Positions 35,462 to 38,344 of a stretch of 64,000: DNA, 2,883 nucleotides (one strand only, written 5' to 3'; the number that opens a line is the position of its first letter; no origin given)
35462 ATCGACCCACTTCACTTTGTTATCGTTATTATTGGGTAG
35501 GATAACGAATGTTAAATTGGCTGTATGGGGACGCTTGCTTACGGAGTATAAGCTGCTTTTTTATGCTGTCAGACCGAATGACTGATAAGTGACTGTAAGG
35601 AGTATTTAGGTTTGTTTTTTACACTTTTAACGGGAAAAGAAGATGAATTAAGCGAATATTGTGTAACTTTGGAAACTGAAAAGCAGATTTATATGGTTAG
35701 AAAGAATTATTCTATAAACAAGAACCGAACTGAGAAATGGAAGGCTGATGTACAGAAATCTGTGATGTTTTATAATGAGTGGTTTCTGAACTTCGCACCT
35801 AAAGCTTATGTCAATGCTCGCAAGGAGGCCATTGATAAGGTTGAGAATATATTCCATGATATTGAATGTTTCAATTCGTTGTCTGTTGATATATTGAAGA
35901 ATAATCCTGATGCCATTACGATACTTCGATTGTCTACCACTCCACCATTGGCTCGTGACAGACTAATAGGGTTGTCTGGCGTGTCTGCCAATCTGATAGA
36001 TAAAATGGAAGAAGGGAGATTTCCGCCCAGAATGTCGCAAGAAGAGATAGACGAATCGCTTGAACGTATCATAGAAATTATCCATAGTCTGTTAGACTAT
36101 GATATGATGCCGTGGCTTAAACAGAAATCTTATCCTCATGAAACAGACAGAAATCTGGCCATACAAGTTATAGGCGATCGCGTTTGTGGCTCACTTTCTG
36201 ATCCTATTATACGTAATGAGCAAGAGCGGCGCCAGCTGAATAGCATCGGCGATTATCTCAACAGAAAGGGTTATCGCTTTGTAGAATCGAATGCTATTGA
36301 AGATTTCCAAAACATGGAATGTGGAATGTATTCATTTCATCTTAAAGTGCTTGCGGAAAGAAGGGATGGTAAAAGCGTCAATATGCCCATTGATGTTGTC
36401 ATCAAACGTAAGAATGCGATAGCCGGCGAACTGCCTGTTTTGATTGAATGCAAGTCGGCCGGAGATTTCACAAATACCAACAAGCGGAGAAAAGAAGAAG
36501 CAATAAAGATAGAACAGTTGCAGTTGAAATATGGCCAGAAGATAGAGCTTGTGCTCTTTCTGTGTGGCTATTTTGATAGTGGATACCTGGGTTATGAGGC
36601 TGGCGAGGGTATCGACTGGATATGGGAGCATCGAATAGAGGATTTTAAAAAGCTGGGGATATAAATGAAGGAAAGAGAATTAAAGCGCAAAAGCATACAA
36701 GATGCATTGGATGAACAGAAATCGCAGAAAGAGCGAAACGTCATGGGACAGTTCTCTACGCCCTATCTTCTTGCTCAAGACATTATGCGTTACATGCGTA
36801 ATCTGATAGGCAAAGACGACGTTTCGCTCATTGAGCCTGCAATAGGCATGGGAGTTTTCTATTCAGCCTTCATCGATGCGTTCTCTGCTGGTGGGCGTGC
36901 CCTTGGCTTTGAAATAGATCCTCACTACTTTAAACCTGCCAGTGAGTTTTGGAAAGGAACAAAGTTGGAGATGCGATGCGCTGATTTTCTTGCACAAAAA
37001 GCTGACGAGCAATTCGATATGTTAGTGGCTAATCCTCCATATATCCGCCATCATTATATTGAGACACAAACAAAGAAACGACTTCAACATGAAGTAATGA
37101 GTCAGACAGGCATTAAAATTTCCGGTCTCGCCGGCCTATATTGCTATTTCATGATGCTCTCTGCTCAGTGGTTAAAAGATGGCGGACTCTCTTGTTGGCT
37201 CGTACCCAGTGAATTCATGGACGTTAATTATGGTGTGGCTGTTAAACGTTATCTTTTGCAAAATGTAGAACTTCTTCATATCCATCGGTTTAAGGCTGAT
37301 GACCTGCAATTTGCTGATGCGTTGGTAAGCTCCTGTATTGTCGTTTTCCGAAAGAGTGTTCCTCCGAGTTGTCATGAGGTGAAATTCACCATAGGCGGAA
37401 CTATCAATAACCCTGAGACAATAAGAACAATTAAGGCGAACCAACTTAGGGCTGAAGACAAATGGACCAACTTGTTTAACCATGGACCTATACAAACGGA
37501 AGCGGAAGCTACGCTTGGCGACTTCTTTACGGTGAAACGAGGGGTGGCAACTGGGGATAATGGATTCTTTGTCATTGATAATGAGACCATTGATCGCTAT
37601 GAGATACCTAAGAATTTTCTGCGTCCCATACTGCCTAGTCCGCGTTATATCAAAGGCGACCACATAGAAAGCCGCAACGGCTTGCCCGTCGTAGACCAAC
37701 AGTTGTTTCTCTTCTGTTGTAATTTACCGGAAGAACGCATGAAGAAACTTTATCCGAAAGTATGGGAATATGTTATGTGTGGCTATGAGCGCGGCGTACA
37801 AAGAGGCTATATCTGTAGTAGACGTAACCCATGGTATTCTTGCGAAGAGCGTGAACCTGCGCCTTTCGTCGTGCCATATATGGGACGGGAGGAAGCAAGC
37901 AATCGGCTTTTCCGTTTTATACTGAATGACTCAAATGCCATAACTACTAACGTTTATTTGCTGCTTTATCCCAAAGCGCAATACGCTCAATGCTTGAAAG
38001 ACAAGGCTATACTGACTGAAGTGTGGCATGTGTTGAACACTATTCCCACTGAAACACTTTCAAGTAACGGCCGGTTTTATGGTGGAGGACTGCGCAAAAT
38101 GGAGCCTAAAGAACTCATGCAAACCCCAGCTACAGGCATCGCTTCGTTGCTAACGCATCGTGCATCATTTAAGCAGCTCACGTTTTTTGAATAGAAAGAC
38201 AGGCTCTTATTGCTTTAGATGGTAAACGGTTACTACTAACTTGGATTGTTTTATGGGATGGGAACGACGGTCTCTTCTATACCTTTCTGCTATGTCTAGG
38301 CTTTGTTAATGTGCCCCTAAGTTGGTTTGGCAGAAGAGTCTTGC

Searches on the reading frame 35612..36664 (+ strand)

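Call 29: search_protein_families(library=pfam, proteins=[window:35612-36664:+], max_evalue=0.00001)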
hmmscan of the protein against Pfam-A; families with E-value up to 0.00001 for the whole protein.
window:35612-36664:+ (350 aa): 1 family
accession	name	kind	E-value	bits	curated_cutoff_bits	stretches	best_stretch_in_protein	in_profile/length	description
PF09572.16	RE_XamI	-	2.2e-94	316.1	25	1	89-338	5-256/256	XamI restriction endonuclease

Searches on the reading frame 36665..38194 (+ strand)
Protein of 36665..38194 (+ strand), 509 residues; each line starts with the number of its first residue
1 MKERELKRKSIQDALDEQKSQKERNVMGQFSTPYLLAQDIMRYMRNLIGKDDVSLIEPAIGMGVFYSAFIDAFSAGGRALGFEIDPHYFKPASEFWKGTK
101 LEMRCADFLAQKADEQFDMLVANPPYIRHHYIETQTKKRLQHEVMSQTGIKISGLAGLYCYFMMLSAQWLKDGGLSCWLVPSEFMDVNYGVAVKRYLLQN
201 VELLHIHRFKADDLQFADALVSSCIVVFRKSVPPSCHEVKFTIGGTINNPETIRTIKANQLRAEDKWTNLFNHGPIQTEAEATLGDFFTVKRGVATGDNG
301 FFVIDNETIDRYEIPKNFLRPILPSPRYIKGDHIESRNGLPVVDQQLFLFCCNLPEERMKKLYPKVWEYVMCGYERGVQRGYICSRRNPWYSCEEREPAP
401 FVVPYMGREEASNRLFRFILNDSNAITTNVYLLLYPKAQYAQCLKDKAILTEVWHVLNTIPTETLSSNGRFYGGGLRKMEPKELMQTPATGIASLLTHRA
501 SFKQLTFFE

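Call 29: search_protein_families(library=pfam, proteins=[window:36665-38194:+], max_evalue=0.00001)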
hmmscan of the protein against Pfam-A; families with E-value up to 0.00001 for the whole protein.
window:36665-38194:+ (509 aa): 2 families
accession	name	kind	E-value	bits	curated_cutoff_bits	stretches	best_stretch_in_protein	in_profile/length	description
PF07669.17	Eco57I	-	5e-16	59.7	25.3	1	100-212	57-168/171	Eco57I restriction-modification methylase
PF02384.22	N6_Mtase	-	1.9e-06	27.9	20.4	0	54-242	49-244/311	N-6 DNA Methylase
